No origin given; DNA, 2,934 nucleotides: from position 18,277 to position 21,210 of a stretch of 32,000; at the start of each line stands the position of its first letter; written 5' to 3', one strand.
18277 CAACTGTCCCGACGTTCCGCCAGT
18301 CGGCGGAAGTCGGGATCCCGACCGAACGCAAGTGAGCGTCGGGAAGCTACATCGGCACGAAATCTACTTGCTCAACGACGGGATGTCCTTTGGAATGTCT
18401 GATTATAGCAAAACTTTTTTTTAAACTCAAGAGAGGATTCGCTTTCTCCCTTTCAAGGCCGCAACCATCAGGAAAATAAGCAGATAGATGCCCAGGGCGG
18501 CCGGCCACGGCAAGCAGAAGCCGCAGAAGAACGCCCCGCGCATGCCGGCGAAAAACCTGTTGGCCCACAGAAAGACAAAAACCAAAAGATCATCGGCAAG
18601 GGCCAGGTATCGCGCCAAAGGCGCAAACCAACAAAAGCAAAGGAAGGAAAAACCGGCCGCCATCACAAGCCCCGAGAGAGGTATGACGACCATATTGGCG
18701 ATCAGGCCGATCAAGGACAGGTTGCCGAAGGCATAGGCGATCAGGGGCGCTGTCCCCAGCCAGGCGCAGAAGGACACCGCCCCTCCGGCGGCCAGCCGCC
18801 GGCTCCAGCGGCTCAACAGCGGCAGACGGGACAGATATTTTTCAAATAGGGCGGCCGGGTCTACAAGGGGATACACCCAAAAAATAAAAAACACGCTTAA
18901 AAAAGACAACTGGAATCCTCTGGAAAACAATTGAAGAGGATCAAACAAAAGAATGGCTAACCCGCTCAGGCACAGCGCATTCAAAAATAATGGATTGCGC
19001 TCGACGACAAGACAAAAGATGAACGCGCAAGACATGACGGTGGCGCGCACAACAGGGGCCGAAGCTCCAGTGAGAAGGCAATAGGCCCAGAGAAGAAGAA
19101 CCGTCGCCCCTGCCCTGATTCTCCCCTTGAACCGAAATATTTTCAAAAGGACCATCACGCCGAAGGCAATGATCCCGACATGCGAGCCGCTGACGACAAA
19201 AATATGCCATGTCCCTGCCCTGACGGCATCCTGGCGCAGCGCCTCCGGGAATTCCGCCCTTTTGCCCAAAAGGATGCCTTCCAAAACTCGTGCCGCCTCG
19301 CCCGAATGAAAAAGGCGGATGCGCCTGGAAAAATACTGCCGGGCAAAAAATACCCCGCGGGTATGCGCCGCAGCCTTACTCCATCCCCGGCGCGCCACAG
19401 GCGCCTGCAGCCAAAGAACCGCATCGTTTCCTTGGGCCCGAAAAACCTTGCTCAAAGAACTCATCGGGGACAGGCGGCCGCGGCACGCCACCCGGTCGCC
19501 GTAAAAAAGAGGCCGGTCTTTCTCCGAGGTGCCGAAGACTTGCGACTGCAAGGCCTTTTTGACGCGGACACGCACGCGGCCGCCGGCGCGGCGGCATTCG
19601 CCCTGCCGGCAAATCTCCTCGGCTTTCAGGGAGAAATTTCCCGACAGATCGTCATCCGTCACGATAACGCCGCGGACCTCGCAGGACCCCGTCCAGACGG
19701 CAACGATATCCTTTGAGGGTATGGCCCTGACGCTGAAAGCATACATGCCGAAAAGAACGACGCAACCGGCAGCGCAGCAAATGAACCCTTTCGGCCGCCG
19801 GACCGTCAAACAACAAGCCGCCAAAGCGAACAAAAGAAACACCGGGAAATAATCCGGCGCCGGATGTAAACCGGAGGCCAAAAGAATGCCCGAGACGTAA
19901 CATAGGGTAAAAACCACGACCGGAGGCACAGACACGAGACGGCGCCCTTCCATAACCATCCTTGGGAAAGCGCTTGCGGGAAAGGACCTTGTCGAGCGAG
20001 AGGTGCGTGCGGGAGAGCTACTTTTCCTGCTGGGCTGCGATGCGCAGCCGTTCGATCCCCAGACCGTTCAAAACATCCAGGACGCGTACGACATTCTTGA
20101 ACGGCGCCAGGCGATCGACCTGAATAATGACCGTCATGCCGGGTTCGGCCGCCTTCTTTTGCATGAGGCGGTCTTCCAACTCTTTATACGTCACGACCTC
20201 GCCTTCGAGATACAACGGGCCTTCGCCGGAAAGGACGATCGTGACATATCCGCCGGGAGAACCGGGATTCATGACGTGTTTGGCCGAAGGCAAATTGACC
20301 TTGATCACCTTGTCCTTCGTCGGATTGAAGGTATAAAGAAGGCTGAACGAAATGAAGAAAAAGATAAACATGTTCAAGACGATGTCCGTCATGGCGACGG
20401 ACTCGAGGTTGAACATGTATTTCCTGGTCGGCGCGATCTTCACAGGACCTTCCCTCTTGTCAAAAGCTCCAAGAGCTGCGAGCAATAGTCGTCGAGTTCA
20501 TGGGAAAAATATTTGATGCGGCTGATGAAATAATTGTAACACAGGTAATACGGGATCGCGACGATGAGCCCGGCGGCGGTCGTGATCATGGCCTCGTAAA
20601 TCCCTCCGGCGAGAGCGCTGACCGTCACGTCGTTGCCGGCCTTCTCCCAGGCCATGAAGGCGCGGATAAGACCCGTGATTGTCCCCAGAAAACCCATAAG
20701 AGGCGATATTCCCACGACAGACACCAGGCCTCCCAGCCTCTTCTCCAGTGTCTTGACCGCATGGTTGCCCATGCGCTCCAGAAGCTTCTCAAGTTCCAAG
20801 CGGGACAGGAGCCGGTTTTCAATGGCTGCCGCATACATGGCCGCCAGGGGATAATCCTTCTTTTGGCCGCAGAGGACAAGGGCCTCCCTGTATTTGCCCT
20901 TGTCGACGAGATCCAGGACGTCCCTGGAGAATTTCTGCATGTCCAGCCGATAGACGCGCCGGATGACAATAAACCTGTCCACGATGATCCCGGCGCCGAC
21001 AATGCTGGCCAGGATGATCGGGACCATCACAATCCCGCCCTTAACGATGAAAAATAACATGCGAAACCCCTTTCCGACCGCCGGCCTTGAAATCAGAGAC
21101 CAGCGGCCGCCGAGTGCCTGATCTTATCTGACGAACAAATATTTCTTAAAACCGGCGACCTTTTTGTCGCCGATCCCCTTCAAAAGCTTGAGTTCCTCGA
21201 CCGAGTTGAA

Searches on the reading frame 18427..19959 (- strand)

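Call 45: search_protein_families(library=pfam, proteins=[window:18427-19959:-], max_evalue=0.001)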
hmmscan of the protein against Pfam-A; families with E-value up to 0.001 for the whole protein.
window:18427-19959:- (510 aa): 2 families
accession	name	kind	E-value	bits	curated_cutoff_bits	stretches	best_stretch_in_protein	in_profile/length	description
PF03772.21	Competence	-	2.6e-52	178.3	23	1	229-500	1-265/270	Competence protein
PF13567.11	DUF4131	-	3.2e-13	50.2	31.6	1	40-168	11-135/165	Domain of unknown function (DUF4131)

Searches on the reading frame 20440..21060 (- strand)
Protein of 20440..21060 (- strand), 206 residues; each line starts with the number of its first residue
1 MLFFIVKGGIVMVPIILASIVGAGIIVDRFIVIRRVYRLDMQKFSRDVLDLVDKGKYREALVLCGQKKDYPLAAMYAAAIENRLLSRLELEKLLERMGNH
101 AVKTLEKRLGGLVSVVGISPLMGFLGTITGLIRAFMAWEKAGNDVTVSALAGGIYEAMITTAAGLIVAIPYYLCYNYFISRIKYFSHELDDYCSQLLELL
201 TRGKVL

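Call 45: search_protein_families(library=pfam, proteins=[window:20440-21060:-], max_evalue=0.001)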
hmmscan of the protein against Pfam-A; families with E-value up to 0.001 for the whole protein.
window:20440-21060:- (206 aa): 1 family
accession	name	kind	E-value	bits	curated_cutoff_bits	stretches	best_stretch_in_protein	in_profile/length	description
PF01618.21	MotA_ExbB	-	7.5e-26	90.8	22.9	1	72-189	6-125/127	MotA/TolQ/ExbB proton channel family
